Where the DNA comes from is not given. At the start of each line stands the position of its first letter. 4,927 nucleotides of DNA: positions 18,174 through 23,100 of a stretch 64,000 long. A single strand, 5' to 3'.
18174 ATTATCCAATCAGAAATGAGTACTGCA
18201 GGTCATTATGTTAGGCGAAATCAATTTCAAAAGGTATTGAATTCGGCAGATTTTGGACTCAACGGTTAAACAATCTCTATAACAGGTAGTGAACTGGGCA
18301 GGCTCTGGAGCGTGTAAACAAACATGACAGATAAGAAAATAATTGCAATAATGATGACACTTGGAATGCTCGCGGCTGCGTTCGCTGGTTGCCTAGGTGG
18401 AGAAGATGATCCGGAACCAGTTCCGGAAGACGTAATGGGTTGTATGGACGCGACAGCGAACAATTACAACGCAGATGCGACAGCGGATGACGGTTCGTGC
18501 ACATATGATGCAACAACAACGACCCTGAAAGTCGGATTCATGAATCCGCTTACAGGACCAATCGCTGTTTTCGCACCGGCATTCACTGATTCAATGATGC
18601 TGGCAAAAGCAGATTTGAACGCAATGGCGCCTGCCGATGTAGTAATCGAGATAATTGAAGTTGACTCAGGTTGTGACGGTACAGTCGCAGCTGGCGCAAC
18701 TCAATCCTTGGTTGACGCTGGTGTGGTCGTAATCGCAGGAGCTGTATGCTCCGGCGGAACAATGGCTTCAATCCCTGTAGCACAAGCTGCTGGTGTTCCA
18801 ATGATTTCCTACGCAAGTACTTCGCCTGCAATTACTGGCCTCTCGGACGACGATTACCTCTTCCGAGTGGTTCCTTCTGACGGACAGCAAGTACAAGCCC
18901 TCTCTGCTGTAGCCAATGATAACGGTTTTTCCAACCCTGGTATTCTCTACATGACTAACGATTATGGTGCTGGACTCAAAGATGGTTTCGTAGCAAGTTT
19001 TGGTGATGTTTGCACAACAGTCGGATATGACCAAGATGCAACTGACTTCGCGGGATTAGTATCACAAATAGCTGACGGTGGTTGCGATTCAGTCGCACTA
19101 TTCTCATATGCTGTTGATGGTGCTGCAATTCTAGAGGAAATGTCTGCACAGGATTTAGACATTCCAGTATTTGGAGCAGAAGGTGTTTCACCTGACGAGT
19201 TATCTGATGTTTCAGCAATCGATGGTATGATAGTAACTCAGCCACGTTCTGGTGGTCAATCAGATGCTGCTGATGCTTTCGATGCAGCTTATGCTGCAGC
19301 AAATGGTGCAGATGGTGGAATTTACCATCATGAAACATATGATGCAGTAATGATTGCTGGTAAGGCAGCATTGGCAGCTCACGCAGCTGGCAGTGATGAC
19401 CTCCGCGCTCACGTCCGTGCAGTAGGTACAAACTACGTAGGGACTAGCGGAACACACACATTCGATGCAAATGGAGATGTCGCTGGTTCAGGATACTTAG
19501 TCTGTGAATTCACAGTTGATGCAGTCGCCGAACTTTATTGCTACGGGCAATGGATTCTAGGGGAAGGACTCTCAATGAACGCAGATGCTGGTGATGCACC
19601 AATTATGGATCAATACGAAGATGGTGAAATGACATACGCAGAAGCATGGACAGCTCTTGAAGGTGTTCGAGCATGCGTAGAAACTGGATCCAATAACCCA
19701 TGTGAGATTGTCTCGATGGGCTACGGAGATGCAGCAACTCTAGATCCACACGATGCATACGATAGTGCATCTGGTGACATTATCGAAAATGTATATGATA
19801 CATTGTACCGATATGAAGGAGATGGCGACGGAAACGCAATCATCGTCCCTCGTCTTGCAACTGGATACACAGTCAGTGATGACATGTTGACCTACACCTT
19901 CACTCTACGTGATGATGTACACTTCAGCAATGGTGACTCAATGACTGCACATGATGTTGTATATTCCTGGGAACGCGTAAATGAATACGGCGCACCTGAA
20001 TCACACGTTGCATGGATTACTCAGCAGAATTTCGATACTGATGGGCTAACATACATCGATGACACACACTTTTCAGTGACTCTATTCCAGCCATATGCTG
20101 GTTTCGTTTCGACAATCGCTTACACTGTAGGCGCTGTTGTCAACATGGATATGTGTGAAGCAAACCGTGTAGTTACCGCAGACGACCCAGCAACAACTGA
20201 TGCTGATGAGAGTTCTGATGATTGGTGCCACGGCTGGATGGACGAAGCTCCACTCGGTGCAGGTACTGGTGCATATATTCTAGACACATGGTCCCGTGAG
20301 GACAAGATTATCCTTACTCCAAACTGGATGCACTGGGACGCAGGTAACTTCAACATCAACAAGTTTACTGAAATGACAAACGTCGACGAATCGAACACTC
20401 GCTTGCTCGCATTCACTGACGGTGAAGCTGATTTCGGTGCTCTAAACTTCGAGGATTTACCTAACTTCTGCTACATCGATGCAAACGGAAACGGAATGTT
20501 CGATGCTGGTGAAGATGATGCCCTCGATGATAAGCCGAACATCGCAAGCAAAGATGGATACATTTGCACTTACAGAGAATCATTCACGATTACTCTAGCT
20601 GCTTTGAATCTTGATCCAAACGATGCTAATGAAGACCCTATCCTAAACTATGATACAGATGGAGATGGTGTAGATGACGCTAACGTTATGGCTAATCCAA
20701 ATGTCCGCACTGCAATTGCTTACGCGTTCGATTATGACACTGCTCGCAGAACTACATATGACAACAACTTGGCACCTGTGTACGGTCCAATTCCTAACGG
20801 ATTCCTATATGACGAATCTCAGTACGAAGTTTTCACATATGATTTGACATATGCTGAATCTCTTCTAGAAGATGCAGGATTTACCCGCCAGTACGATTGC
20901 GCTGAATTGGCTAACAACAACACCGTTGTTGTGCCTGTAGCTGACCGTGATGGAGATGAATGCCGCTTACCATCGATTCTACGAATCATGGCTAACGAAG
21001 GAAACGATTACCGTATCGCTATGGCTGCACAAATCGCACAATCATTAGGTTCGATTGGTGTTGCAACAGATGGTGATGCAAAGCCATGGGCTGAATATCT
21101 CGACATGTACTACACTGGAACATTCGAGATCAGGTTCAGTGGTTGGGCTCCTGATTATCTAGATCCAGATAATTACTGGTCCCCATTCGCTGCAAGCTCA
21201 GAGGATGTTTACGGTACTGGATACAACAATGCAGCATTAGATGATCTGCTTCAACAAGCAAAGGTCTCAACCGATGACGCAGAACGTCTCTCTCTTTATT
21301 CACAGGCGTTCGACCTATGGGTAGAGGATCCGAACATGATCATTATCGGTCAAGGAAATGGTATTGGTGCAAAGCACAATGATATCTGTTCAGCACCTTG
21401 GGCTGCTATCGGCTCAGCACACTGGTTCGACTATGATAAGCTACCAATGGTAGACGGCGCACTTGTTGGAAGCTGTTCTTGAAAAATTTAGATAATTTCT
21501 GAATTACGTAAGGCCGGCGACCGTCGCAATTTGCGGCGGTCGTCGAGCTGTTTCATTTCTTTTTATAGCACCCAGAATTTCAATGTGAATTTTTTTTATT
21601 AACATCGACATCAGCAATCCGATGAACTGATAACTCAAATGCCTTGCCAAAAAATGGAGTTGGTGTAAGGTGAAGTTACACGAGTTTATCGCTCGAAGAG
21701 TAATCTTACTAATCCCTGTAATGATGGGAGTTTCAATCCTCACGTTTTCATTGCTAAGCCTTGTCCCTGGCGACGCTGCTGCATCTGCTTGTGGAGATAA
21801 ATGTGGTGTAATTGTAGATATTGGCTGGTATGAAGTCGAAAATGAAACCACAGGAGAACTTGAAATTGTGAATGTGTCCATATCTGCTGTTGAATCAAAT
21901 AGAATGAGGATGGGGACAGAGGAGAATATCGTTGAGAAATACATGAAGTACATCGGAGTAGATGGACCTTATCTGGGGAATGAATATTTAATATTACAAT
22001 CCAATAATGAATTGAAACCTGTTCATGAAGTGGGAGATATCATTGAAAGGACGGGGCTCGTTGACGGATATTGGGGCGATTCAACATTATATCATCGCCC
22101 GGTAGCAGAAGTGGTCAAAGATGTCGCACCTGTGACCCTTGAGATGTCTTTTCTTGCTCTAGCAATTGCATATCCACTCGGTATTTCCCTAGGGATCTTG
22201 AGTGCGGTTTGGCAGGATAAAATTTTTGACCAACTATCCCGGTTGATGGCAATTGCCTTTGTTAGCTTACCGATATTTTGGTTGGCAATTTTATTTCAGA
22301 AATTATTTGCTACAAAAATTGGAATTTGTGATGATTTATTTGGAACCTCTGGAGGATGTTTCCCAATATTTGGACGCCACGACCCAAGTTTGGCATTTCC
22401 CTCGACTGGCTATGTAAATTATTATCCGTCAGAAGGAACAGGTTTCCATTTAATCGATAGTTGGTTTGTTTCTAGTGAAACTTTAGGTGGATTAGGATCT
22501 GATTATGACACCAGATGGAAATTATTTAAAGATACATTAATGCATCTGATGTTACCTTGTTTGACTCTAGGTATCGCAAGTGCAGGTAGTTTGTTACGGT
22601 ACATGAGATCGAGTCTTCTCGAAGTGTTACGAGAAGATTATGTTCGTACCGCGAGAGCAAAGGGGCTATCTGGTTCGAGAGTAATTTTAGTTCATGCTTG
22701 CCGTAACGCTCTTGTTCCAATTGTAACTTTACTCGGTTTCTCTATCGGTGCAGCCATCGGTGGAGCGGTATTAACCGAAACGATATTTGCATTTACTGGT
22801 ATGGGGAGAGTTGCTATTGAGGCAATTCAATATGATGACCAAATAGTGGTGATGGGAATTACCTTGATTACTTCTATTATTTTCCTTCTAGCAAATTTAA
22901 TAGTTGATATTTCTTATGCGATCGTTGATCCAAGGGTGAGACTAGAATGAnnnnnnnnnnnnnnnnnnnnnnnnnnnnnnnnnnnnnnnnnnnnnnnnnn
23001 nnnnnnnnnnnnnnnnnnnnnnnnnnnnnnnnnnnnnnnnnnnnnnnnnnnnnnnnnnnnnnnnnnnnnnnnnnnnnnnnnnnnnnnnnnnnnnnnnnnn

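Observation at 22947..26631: Matching hydrophobic insertions in the OppC-like permease and inside the OppD-like ATPase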

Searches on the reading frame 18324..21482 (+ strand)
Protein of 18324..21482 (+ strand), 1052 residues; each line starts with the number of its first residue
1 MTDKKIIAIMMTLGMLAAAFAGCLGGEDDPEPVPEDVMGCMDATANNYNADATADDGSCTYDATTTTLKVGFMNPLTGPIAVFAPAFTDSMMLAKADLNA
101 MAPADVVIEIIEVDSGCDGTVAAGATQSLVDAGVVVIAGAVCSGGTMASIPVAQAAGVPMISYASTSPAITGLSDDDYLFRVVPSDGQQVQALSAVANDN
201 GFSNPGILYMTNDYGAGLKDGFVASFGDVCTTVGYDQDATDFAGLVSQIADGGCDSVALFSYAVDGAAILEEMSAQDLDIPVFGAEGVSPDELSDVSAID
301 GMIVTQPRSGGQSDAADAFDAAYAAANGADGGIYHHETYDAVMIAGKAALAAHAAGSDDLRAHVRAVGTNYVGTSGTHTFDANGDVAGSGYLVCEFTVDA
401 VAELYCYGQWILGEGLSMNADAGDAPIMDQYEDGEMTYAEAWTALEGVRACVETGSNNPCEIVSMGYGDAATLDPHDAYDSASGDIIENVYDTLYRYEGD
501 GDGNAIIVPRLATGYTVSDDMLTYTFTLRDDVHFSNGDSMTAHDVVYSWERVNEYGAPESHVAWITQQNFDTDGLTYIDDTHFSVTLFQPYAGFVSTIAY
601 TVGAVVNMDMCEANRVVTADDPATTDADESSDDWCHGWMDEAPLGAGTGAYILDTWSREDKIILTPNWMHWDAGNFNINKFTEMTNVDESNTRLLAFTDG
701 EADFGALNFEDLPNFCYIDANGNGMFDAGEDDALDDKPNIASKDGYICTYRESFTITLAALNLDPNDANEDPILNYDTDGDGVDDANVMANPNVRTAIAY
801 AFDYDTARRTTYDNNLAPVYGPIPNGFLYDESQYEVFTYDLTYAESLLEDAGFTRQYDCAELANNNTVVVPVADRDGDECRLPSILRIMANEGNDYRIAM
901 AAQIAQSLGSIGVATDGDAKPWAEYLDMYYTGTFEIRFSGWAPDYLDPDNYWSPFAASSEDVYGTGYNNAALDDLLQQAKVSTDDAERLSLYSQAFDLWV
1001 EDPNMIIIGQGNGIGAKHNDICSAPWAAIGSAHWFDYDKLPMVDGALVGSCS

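Call 3: search_protein_families(library=pfam, proteins=[window:18324-21482:+], max_evalue=0.01)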
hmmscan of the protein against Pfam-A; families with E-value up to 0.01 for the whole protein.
window:18324-21482:+ (1052 aa): 3 families
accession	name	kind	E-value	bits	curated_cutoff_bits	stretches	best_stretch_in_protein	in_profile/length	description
PF00496.27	SBP_bac_5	-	2.6e-57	195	32.4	1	507-959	2-364/368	Bacterial extracellular solute-binding proteins, family 5 Middle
PF13458.12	Peripla_BP_6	-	2.7e-36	126.4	31.7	1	67-385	1-327/343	Periplasmic binding protein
PF01094.35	ANF_receptor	-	1.6e-26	93.7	25.4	1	90-396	5-350/353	Receptor family ligand binding region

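Call 55: search_protein_families(library=ncbifam, proteins=[window:18324-21482:+], max_evalue=0.001)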
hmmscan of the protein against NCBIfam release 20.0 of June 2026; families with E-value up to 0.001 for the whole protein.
window:18324-21482:+ (1052 aa): 12 families
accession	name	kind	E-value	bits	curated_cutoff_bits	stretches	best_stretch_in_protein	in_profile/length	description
NF011933.0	PRK15404.1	subfamily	2.4e-27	96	477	1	61-400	20-364/370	high-affinity branched-chain amino acid ABC transporter substrate-binding protein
NF011942.0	PRK15413.1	equivalog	1.7e-24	86.4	594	2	463-607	31-167/512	glutathione ABC transporter substrate-binding protein GsiB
NF011684.0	PRK15104.1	equivalog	4.2e-22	78.6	947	2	462-704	41-269/543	oligopeptide ABC transporter substrate-binding protein OppA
TIGR02294.1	nickel_nikA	equivalog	3.1e-20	72.2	393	1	467-704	13-219/501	nickel ABC transporter substrate-binding protein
NF045467.1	Opp4A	equivalog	4.3e-17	61.6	650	2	777-1016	301-533/556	oligopeptide ABC transporter substrate-binding protein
NF043070.1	DppA_dipep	equivalog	4.7e-16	58.4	1005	2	899-1008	391-503/535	dipeptide ABC transporter periplasmic-binding protein DppA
NF045468.1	Opp5A_nikA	equivalog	7.8e-16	57.6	600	1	471-703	29-214/488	nickel ABC transporter substrate-binding protein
NF007287.0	PRK09755.1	equivalog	2.7e-15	56.2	1098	2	467-711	40-271/535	ABC transporter substrate-binding protein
NF047575.1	opine_bind_CntA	exception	5.9e-13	48.2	800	1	469-600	46-166/535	staphylopine-dependent metal ABC transporter substrate-binding lipoprotein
NF011689.0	PRK15109.1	equivalog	3.4e-11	42.5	560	1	480-612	51-197/547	ABC transporter substrate-binding protein SapA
TIGR04028.1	SBP_KPN_01854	hypoth_equivalog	1.1e-08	34.1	468.5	1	484-599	24-135/509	TIGR04028 family ABC transporter substrate-binding protein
NF043077.1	MMSYN1_0169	equivalog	0.0001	20.9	650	0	923-952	700-729/896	oligopeptide ABC transporter substrate-binding protein OppA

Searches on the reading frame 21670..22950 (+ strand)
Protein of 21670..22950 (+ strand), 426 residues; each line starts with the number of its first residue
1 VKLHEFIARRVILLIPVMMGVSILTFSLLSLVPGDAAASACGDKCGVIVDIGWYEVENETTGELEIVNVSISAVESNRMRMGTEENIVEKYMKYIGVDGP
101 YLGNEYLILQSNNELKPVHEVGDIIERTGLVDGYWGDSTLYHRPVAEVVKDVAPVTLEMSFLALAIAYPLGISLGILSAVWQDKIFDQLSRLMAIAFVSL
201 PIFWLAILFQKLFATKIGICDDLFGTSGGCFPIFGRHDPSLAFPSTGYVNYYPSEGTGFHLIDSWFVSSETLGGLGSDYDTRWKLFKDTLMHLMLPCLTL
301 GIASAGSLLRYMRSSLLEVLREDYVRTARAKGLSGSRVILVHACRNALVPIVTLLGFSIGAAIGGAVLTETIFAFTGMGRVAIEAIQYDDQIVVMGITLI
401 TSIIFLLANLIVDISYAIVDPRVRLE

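Call 3: search_protein_families(library=pfam, proteins=[window:21670-22950:+], max_evalue=0.01)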
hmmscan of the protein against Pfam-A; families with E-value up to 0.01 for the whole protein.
window:21670-22950:+ (426 aa): 3 families
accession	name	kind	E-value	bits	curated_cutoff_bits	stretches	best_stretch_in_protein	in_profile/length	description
PF00528.27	BPD_transp_1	-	5.5e-39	134.2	26.4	1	171-424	1-183/184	Binding-protein-dependent transport system inner membrane component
PF19300.4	BPD_transp_1_N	-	1.1e-06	29.2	23.8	1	5-46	3-44/114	Binding-prot-dependent transport system membrane comp, N-term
PF12794.12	MscS_TM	-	0.0074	15.7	28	1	142-226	29-114/339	Mechanosensitive ion channel inner membrane domain 1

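Call 55: search_protein_families(library=ncbifam, proteins=[window:21670-22950:+], max_evalue=0.001)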
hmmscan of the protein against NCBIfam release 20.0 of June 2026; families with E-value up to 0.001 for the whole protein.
window:21670-22950:+ (426 aa): 19 families
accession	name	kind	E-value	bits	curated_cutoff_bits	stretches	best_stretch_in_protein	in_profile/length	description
NF045470.1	Opp2B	equivalog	4.5e-70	236.2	350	2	287-424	163-300/300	nickel ABC transporter permease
NF045472.1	Opp4B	equivalog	1.7e-61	208.2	450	3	282-424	177-319/319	oligopeptide ABC transporter permease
NF008161.0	PRK10914.1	equivalog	1.2e-56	192.4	590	3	286-424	198-336/339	dipeptide ABC transporter permease DppB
NF011661.0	PRK15081.1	equivalog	1.8e-54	185.3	463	2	287-425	167-305/306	glutathione ABC transporter permease GsiC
TIGR02789.1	nickel_nikB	equivalog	3.6e-53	181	447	3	288-424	171-307/314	nickel ABC transporter permease subunit NikB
NF045469.1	Opp1B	equivalog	6.4e-52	177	380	3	288-424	172-307/307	nickel/cobalt ABC transporter permease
NF007677.0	PRK10352.1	equivalog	1.7e-50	171.9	433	2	288-425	171-308/314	nickel ABC transporter permease subunit NikB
NF045471.1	Opp3B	equivalog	4.9e-49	167.4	480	2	288-425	167-304/308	oligopeptide ABC transporter permease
NF011690.0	PRK15110.1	equivalog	7.7e-41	140.6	432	1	129-421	50-311/321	putrescine export ABC transporter permease SapB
NF007008.0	PRK09471.1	equivalog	4.7e-38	131.4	388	2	289-424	170-305/306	oligopeptide ABC transporter permease OppB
NF043081.1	MMSYN1_0165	equivalog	2.5e-32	112.3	350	2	288-426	248-387/388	oligopeptide ABC transporter permease OppB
NF011712.0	PRK15133.1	subfamily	5.9e-31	107.7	445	2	277-426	210-362/364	microcin C ABC transporter permease YejB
NF045476.1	Opp4C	equivalog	2.5e-09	36.8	350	1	297-379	144-222/278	oligopeptide ABC transporter permease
NF045474.1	Opp2C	equivalog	3.7e-09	36.5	300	2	303-380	112-185/236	nickel transporter permease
NF045475.1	Opp3C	equivalog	4.1e-07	29.4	450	1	298-382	195-275/328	oligopeptide ABC transporter permease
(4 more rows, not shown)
